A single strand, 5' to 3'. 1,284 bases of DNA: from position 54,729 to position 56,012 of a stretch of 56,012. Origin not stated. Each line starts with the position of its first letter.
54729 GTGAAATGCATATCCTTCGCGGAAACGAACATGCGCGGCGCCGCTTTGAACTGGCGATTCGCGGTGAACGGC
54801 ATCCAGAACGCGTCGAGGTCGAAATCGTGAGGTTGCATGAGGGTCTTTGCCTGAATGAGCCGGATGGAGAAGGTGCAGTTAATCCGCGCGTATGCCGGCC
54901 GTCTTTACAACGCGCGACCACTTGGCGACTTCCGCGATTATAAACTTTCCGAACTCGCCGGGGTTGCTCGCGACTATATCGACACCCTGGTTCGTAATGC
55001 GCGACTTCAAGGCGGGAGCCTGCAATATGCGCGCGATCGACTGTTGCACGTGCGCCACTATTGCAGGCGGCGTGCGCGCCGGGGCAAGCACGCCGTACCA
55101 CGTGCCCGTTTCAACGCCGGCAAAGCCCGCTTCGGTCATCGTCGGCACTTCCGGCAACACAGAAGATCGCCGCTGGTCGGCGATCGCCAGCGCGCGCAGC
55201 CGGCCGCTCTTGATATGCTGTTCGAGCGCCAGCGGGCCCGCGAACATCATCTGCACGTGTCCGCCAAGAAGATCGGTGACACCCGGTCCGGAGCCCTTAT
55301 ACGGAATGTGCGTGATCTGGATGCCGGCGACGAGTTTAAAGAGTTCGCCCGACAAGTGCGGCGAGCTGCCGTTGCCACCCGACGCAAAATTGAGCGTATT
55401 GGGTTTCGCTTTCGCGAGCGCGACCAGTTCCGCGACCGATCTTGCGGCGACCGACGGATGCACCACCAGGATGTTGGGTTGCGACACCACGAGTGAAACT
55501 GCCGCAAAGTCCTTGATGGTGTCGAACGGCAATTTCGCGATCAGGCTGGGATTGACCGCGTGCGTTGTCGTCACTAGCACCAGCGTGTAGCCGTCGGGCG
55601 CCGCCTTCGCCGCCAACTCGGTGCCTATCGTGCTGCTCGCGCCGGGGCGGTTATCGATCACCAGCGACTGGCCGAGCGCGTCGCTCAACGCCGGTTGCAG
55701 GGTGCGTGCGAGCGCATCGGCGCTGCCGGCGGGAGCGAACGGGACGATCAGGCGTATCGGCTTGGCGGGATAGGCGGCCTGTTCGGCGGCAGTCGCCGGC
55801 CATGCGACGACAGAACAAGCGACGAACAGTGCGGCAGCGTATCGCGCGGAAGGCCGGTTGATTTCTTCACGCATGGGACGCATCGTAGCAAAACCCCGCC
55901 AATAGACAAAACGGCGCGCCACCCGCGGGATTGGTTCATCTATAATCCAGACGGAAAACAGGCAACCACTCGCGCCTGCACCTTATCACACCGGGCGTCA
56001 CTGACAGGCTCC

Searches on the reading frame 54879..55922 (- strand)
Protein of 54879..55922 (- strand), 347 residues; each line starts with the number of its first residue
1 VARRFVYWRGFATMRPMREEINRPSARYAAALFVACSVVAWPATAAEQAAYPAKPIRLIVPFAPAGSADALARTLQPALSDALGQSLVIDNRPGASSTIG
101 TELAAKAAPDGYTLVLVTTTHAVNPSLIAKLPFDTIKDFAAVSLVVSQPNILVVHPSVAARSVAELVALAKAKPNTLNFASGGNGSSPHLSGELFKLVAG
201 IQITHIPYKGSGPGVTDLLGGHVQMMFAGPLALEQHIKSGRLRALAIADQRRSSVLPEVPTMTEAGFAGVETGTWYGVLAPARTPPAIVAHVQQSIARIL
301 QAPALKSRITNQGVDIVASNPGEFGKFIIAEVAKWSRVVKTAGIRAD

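Call 48: search_protein_families(library=pfam, proteins=[window:54879-55922:-], max_evalue=0.00001)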
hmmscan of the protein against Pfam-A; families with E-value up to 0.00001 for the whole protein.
window:54879-55922:- (347 aa): 1 family
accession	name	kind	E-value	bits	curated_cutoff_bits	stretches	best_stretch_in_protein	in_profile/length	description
PF03401.19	TctC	-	6.4e-77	259.2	27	1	72-343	2-273/274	Tripartite tricarboxylate transporter family receptor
